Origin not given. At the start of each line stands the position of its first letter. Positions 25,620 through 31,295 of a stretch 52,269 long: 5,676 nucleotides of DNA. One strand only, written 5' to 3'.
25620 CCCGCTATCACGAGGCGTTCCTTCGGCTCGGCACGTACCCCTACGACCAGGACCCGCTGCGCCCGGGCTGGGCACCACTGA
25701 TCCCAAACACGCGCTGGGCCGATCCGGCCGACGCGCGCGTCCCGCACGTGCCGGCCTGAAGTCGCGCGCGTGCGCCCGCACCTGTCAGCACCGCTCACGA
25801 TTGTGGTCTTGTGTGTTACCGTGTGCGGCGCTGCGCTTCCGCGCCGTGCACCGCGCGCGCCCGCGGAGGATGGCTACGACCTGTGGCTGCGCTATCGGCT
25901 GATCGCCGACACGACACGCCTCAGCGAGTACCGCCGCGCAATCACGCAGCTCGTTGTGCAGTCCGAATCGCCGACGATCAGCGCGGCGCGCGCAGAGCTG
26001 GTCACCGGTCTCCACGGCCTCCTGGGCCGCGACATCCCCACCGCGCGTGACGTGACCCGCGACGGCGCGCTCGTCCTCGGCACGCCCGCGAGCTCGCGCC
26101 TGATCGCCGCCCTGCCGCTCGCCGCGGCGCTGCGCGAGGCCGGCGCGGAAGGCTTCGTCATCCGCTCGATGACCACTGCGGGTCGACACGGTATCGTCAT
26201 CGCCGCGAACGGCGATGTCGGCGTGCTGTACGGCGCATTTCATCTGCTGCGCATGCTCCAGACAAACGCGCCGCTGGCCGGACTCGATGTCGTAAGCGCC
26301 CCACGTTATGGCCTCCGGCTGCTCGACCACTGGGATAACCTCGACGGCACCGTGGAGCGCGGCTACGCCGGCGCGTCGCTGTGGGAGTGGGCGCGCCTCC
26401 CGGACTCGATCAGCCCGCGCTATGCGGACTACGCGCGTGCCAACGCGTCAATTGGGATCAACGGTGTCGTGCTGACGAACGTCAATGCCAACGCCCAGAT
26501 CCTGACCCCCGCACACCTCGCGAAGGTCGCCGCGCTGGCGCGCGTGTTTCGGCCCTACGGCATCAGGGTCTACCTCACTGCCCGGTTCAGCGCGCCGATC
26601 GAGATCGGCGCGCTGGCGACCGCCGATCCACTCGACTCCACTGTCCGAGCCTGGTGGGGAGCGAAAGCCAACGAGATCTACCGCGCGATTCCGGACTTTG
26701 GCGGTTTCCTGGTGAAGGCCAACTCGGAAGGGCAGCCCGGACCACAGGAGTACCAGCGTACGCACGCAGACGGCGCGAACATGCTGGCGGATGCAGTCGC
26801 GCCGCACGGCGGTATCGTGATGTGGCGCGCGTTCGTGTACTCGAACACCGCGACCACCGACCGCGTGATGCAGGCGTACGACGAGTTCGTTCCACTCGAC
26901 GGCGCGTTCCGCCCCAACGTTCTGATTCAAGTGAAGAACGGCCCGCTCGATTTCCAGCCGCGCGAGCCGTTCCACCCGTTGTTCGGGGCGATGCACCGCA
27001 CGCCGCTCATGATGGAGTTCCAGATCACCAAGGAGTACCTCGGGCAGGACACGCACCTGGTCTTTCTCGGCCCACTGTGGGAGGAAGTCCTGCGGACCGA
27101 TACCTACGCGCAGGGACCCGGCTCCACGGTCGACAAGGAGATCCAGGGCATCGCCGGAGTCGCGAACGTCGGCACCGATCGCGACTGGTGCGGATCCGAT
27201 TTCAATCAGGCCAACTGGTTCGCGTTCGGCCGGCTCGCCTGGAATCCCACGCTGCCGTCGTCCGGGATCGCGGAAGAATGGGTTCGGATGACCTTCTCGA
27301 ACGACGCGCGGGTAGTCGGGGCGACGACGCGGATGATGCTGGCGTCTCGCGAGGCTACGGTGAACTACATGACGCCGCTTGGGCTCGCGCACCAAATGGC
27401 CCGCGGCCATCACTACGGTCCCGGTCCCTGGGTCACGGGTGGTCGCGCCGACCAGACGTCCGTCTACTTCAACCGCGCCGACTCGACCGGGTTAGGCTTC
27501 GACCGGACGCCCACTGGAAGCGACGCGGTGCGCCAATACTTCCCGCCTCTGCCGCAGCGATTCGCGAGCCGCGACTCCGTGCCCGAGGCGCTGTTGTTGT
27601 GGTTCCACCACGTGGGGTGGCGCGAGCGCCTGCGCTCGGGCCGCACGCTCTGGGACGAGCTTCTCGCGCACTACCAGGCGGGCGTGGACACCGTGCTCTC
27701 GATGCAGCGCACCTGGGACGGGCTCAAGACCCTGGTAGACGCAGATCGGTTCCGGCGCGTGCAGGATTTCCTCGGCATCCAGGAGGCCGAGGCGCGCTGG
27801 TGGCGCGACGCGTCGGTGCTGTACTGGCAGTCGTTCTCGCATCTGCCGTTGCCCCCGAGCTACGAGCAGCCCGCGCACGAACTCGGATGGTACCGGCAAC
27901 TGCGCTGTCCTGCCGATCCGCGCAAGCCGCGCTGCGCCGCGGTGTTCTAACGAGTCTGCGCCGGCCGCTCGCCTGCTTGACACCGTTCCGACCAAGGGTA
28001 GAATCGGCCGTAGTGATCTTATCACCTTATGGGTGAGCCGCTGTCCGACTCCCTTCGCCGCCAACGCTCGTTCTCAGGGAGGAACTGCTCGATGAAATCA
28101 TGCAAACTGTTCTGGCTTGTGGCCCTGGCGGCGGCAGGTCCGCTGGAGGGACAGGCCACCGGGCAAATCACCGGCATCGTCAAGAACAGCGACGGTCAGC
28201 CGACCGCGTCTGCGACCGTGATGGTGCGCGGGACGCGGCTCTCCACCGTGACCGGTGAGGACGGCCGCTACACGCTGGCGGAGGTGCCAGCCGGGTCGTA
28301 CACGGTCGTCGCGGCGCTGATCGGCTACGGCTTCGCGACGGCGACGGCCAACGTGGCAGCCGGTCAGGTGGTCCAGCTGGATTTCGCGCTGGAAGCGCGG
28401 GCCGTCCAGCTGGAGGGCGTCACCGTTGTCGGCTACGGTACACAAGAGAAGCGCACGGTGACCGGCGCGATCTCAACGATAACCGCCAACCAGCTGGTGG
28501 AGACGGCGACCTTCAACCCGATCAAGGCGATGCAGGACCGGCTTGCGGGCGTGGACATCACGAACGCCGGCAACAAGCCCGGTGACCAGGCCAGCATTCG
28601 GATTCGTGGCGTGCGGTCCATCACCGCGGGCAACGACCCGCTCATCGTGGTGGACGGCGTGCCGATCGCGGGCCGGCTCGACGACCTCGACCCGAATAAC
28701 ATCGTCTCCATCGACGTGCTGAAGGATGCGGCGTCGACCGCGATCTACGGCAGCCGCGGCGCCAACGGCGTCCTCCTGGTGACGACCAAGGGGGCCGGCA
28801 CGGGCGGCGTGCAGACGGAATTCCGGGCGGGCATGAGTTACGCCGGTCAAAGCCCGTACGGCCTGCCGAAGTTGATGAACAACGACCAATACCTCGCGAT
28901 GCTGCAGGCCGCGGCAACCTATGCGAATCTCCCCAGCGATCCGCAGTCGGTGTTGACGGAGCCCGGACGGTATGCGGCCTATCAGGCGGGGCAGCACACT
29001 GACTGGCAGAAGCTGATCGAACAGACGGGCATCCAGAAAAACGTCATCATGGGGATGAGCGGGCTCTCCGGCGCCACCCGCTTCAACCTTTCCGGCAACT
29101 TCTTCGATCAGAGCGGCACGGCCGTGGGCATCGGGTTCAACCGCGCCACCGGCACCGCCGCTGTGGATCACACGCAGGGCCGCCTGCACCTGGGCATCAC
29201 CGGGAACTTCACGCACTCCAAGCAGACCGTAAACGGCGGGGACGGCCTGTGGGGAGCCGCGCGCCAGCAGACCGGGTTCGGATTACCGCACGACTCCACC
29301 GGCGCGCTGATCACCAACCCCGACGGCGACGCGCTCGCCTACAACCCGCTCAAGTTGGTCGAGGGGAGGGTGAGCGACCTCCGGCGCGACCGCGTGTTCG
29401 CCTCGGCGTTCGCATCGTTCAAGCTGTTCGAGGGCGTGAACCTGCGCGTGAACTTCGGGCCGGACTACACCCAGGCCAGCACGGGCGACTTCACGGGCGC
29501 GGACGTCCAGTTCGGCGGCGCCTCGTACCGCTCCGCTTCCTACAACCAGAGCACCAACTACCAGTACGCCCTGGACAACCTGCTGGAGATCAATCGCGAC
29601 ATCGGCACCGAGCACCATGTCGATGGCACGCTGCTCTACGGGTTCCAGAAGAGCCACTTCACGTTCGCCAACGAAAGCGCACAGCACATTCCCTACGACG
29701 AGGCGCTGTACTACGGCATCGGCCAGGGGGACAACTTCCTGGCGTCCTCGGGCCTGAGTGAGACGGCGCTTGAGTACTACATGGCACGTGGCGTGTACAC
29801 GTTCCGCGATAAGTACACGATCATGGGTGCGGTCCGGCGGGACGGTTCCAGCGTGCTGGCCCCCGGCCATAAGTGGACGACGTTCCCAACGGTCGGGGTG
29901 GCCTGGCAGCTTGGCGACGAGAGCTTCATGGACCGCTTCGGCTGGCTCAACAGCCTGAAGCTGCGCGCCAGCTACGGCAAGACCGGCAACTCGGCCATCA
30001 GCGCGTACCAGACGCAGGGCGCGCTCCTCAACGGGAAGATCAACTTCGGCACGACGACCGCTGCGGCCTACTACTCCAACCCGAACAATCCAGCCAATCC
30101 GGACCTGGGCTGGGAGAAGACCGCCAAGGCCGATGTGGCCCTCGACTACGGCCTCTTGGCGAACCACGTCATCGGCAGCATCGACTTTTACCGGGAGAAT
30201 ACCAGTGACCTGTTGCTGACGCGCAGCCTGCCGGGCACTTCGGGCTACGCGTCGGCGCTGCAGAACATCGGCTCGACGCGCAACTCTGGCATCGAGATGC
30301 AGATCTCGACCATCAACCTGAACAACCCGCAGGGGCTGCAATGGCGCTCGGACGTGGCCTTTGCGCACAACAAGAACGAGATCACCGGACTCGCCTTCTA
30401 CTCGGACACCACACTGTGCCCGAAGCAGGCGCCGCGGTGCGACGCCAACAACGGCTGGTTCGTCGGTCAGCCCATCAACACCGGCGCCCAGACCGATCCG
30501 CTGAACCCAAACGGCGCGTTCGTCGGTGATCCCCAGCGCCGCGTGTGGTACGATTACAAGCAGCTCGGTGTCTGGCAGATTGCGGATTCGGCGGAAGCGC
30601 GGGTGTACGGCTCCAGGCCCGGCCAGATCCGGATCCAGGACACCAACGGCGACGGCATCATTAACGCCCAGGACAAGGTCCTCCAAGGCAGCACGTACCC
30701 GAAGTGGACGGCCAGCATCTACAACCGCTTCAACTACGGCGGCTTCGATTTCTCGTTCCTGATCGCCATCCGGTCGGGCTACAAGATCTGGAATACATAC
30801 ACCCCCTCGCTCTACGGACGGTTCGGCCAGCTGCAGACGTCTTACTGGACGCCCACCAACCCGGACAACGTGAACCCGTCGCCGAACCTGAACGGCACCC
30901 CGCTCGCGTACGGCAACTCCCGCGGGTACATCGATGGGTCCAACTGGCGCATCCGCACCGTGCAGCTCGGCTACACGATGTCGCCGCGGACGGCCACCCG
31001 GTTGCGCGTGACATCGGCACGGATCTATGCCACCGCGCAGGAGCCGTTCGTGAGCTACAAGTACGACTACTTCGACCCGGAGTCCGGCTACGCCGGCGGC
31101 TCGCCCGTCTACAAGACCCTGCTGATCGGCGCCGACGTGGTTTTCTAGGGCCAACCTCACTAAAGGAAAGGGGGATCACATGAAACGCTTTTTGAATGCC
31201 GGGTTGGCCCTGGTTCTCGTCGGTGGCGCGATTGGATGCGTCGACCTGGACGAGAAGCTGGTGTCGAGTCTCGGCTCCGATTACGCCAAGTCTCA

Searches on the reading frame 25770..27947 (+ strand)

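Call 13: search_protein_families(library=pfam, proteins=[window:25770-27947:+], max_evalue=0.001)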
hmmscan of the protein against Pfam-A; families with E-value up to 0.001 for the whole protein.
window:25770-27947:+ (726 aa): 3 families
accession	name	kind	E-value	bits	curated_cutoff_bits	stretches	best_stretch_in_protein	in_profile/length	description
PF07488.18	Glyco_hydro_67M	-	4.4e-144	480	23.5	1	163-473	2-326/326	Glycosyl hydrolase family 67 middle domain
PF07477.17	Glyco_hydro_67C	-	7.3e-85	284.5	27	1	474-695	1-219/223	Glycosyl hydrolase family 67 C-terminus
PF03648.19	Glyco_hydro_67N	-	7.8e-26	91.1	24.3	1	38-159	1-120/120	Glycosyl hydrolase family 67 N-terminus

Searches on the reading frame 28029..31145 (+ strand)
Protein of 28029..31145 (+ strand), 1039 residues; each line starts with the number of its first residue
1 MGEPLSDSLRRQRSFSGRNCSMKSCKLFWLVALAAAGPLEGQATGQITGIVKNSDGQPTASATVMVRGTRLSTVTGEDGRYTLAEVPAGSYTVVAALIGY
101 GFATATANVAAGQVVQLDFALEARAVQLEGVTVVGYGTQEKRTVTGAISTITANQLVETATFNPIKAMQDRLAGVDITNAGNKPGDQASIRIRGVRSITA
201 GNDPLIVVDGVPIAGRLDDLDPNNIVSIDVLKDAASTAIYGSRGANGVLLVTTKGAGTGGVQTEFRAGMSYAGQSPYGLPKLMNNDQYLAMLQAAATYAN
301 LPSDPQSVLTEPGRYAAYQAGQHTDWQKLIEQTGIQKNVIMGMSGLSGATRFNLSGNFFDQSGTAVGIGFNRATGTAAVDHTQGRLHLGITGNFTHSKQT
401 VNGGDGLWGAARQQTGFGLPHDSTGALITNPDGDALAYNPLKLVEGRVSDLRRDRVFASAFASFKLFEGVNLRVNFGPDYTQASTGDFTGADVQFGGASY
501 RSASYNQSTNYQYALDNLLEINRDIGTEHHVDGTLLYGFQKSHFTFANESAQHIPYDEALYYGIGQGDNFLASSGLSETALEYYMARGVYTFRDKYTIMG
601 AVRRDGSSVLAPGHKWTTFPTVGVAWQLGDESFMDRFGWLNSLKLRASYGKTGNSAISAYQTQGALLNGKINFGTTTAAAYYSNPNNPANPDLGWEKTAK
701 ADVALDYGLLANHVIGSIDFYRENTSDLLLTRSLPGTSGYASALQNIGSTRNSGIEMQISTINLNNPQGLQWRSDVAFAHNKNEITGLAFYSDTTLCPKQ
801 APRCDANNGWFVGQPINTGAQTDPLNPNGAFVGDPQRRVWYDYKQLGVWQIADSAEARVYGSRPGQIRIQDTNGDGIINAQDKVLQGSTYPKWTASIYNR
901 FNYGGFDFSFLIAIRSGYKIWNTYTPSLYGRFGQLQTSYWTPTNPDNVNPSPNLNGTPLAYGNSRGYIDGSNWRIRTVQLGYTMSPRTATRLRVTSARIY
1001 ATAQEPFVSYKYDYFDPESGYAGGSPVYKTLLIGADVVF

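Call 13: search_protein_families(library=pfam, proteins=[window:28029-31145:+], max_evalue=0.001)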
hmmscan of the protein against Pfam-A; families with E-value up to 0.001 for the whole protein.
window:28029-31145:+ (1039 aa): 3 families
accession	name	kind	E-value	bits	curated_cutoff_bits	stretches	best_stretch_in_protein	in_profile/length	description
PF07715.20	Plug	-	1.8e-18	67.5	23.9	1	141-248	2-107/107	TonB-dependent Receptor Plug Domain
PF13620.12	CarboxypepD_reg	-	4.5e-16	59.4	32.3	1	46-122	1-82/82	Carboxypeptidase regulatory-like domain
PF13715.12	CarbopepD_reg_2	-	1.2e-14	54.5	32.2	1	47-133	1-88/88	CarboxypepD_reg-like domain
